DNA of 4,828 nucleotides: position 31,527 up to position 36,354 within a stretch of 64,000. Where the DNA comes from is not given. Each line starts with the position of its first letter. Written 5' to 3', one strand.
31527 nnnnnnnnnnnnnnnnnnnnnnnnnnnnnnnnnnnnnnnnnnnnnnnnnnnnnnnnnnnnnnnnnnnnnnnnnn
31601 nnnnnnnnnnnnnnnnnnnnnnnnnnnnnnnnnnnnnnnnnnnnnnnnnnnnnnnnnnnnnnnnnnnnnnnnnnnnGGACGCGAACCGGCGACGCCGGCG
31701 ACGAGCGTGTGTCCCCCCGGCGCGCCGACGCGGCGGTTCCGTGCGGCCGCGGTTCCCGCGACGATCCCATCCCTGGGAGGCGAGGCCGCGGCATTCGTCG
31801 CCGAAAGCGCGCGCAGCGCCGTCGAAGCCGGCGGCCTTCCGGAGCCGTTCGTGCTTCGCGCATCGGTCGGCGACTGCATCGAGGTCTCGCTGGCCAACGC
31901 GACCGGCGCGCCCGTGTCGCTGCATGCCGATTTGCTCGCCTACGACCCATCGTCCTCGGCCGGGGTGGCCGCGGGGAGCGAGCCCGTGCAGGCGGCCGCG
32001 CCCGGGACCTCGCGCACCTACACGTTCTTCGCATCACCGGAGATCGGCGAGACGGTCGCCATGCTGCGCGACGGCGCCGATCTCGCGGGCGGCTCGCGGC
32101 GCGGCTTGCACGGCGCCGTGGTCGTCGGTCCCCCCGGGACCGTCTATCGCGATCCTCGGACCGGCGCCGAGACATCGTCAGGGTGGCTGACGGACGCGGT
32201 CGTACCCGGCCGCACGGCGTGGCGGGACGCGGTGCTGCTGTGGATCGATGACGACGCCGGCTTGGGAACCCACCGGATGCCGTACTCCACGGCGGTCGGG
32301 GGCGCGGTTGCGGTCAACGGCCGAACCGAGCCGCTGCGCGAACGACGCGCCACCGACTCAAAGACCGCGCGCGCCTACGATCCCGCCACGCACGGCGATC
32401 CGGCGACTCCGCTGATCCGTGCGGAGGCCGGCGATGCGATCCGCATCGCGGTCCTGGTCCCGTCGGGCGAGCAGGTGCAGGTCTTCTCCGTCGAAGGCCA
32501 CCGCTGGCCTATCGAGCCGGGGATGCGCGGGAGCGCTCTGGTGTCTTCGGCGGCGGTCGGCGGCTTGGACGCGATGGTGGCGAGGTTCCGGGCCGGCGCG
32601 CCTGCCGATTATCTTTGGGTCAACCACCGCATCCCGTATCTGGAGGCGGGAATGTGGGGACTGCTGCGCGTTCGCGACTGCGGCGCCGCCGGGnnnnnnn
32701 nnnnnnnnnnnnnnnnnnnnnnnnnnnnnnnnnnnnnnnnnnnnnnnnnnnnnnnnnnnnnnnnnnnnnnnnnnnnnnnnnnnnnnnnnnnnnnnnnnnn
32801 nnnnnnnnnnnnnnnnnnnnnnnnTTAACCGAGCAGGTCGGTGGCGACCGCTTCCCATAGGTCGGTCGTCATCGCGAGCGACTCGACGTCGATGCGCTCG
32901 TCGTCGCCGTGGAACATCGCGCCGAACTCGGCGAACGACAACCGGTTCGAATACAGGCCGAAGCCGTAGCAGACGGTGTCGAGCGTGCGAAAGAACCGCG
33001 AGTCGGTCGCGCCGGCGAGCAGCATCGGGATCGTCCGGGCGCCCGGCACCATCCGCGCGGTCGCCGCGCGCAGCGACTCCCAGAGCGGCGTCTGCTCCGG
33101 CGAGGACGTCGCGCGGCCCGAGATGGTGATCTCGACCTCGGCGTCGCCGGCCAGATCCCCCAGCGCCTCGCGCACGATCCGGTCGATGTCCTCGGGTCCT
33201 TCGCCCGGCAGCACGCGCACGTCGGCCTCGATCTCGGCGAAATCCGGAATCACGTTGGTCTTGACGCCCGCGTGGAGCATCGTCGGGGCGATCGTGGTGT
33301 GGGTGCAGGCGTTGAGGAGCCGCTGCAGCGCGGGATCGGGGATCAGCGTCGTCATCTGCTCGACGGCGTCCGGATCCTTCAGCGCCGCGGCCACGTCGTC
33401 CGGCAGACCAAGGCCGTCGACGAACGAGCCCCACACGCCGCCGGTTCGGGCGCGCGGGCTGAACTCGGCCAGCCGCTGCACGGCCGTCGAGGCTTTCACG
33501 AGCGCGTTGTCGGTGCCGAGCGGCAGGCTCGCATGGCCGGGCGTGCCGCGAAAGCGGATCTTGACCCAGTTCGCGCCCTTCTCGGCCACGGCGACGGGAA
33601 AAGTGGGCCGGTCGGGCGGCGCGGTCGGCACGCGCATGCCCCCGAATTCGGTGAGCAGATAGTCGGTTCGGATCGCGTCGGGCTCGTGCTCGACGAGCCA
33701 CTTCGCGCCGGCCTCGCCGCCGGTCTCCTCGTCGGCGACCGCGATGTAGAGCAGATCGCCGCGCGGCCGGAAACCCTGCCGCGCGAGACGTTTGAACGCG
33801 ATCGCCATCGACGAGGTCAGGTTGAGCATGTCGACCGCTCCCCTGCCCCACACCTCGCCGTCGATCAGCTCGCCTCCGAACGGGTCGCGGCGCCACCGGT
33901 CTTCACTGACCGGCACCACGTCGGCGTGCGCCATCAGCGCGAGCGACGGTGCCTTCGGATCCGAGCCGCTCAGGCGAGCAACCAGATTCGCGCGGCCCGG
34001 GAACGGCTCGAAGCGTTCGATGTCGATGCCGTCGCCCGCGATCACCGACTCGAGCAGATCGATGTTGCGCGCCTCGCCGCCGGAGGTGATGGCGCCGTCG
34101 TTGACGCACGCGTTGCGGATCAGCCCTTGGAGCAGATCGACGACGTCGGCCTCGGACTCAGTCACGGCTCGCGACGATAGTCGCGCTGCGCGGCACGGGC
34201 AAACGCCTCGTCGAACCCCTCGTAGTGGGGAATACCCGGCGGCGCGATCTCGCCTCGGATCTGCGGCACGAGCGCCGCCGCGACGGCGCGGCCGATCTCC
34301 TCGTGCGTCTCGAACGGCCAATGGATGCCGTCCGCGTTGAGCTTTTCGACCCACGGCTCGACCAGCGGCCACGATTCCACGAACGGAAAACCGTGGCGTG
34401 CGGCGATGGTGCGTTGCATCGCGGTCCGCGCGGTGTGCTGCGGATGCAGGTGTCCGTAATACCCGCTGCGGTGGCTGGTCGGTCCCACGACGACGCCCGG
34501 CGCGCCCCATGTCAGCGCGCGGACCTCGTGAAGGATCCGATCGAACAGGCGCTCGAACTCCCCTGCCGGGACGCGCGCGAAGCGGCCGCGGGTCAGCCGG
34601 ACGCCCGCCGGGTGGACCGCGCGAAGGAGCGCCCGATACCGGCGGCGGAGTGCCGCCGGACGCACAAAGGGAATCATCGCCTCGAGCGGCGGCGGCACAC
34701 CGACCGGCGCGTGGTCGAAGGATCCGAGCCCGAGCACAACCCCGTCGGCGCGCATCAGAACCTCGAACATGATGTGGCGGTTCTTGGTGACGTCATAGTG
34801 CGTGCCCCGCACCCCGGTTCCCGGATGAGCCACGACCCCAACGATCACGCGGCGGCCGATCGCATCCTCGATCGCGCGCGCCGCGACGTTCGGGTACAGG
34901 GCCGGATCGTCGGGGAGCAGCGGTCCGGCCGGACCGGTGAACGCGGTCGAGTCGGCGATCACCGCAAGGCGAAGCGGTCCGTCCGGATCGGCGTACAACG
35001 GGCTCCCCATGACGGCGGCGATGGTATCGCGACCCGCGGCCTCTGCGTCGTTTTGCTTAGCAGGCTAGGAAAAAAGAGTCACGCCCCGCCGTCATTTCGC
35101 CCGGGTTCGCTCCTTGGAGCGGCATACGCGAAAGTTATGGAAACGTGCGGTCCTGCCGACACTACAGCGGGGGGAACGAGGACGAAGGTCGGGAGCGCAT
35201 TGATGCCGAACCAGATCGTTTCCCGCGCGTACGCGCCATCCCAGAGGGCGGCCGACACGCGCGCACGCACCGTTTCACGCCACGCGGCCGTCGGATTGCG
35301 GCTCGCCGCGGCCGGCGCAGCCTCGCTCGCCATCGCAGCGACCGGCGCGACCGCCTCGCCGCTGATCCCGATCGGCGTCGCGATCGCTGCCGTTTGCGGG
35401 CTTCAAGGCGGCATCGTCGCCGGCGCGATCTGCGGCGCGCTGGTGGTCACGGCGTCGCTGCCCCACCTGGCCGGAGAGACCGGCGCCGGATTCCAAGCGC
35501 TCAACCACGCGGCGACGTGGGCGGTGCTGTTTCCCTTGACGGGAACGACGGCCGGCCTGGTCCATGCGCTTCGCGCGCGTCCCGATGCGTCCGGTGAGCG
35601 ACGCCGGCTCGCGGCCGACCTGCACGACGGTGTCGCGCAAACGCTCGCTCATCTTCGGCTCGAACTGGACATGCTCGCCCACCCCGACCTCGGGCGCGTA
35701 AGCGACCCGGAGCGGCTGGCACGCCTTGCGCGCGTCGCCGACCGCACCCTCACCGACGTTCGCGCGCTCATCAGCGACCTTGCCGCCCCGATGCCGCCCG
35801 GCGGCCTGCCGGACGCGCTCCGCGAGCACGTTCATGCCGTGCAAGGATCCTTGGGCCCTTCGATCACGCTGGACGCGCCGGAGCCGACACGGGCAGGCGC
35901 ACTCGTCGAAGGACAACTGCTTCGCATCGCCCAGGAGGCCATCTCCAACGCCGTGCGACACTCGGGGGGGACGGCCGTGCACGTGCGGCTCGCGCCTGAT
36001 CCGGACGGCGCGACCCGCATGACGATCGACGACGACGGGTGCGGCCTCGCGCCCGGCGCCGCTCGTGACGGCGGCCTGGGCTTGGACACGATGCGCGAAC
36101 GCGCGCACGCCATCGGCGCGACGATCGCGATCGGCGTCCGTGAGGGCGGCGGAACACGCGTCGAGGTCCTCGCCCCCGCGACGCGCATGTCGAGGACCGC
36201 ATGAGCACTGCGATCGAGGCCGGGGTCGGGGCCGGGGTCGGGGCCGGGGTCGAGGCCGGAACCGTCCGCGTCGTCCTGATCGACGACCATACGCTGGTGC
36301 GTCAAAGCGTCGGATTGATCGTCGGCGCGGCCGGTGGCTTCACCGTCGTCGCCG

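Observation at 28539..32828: Internal triplication of a two-domain MCO unit; only unit 1 keeps the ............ copper site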

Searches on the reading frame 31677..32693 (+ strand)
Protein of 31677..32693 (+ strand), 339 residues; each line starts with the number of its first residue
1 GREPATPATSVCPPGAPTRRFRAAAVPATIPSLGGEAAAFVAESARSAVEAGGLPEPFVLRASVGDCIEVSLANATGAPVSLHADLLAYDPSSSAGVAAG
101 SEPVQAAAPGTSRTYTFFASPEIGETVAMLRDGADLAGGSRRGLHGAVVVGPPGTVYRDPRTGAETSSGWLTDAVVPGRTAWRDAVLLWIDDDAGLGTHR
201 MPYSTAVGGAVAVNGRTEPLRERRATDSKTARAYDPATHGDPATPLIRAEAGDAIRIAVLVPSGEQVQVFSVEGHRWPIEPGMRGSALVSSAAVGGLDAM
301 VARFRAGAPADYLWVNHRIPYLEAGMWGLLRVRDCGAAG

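Call 44: search_solved_structures(query=window:31677-32693:+, max_evalue=0.001, show_alignments=1)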
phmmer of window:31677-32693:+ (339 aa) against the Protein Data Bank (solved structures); distinct sequences matched with E-value up to 0.001: 41.
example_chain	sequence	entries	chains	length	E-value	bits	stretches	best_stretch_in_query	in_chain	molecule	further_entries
9bxa_A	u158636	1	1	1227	1.3e-58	202.2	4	82-332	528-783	MnxG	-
7pu0_A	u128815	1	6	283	5.8e-07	32.4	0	53-123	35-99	Two-domain laccase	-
7pfr_A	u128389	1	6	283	5.8e-07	32.4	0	53-119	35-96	Two-domain laccase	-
7pes_A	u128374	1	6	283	6.1e-07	32.3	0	53-122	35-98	Two-domain laccase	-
6s0o_B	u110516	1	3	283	7.4e-07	32.1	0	53-119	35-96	Two-domain laccase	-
4bxs_V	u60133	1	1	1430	7.6e-07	32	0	59-103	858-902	VENOM PROTHROMBIN ACTIVATOR PSEUTARIN-C NON-CATALYTIC SUBUNIT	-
8fdg_A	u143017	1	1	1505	8.6e-07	31.9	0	55-124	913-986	Coagulation factor V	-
8p9u_A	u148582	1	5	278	9e-07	31.8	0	53-119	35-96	Two-domain laccase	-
8p9u_C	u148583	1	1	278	9.9e-07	31.7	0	53-119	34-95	Two-domain laccase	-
7ptm_A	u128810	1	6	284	2.8e-06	30.2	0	53-119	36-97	Two-domain laccase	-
7kve_B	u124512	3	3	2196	3.1e-06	30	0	55-124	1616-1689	Coagulation factor V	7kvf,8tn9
7puh_A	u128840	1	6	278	3.4e-06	29.9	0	53-122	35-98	Two-domain laccase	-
8p9v_A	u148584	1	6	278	4.8e-06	29.4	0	53-122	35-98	Two-domain laccase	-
3tas_A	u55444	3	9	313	5.8e-06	29.1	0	53-118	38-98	Small laccase, multi-copper oxidase | small laccase, oxidoreductase | small laccase, two-domain laccase, multi-copper oxidase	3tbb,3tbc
6rhq_A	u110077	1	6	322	6.1e-06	29.1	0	5-124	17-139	Two-domain laccase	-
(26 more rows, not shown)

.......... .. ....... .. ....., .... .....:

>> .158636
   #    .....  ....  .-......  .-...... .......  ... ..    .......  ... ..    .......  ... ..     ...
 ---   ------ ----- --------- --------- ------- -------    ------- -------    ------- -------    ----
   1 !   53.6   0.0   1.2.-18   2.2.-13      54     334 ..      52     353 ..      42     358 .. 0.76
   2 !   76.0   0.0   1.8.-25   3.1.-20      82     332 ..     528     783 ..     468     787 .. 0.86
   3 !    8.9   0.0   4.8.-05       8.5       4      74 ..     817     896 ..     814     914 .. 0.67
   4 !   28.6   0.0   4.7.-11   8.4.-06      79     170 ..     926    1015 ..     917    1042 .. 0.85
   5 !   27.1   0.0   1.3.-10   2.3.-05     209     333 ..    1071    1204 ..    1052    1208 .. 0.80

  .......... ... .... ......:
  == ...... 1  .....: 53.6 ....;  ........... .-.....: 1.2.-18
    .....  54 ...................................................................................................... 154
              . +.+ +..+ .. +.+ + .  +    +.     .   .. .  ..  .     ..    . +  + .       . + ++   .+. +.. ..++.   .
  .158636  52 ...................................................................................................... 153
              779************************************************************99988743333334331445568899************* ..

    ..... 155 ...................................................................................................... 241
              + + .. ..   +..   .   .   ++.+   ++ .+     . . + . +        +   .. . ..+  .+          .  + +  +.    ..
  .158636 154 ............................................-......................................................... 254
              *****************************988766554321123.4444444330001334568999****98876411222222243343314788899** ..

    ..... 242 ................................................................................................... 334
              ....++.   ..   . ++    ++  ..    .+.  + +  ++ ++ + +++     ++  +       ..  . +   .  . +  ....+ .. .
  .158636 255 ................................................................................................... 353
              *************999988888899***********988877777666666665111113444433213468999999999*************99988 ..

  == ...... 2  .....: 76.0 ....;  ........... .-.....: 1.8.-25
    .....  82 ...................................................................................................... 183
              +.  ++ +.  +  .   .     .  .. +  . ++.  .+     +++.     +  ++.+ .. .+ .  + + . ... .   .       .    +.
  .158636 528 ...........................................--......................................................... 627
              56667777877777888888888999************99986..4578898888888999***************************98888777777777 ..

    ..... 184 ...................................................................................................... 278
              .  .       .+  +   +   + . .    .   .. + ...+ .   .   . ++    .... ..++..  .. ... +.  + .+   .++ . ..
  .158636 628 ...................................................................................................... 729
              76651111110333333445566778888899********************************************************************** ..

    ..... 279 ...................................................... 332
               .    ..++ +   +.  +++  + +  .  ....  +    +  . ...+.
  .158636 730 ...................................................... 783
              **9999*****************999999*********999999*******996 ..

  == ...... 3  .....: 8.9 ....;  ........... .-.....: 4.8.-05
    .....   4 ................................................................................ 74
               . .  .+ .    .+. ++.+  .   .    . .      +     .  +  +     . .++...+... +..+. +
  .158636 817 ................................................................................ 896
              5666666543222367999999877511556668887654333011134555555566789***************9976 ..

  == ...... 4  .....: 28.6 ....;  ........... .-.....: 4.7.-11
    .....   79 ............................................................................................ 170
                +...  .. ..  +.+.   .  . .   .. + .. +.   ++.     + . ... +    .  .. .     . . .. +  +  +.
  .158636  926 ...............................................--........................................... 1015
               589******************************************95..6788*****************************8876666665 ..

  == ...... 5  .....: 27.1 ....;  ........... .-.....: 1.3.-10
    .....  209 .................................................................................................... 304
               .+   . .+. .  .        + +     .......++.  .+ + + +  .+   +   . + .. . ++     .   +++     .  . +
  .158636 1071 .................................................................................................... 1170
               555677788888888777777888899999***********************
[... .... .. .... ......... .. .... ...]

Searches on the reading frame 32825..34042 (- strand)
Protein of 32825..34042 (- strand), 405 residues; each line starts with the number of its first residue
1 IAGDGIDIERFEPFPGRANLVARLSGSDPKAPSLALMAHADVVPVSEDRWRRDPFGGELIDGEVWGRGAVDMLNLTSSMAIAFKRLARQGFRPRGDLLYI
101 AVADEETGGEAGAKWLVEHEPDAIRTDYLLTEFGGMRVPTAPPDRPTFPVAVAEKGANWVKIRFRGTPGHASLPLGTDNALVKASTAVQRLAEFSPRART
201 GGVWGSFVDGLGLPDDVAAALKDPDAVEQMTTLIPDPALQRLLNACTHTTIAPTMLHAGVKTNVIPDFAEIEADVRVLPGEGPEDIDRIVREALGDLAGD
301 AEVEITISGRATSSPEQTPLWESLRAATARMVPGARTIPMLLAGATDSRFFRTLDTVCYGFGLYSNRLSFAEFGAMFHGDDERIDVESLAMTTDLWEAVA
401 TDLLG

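Call 36: search_protein_families(library=pfam, proteins=[window:32825-34042:-], max_evalue=0.001)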
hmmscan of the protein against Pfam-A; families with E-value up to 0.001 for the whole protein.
window:32825-34042:- (405 aa): 3 families
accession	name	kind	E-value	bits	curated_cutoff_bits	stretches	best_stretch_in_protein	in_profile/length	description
PF01546.33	Peptidase_M20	-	1.7e-28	100.4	24.6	1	35-400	1-204/206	Peptidase family M20/M25/M40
PF07687.19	M20_dimer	-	3.3e-17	62.8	21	1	152-299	1-104/107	Peptidase dimerisation domain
PF04389.22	Peptidase_M28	-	1.6e-05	25.1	21.3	1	19-123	1-83/193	Peptidase family M28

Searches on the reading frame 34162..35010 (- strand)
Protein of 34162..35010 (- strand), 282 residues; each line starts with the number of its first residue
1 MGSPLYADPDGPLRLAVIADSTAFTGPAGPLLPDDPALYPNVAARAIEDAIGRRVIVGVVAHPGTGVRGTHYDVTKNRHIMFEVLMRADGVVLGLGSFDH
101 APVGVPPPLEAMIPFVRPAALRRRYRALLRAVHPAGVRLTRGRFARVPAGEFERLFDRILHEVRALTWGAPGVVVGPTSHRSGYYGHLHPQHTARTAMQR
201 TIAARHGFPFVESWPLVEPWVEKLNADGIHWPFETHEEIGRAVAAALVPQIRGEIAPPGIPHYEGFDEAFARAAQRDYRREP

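Call 36: search_protein_families(library=pfam, proteins=[window:34162-35010:-], max_evalue=0.001)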
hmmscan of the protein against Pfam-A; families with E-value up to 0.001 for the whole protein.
window:34162-35010:- (282 aa): 1 family
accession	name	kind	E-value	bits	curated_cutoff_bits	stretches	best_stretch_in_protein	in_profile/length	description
PF13472.12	Lipase_GDSL_2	-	9.9e-05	23.3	32.9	1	34-230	14-170/178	GDSL-like Lipase/Acylhydrolase family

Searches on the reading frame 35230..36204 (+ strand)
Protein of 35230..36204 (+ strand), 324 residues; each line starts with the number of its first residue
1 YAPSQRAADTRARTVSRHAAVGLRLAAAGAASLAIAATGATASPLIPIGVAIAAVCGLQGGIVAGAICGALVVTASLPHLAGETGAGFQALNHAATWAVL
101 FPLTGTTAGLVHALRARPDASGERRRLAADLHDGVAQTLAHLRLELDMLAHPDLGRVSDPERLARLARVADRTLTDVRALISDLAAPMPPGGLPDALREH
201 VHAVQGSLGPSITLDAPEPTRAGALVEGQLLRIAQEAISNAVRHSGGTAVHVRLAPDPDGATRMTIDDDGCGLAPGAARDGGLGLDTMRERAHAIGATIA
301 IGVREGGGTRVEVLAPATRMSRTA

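Call 36: search_protein_families(library=pfam, proteins=[window:35230-36204:+], max_evalue=0.001)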
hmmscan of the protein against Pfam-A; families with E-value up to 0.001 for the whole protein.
window:35230-36204:+ (324 aa): 2 families
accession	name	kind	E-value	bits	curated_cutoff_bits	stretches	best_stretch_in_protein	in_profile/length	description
PF02518.31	HATPase_c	-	2.2e-12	47.8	26.4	1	228-317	4-109/111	Histidine kinase-, DNA gyrase B-, and HSP90-like ATPase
PF07730.19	HisKA_3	-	3.1e-10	40.9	24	1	123-185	1-64/68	Histidine kinase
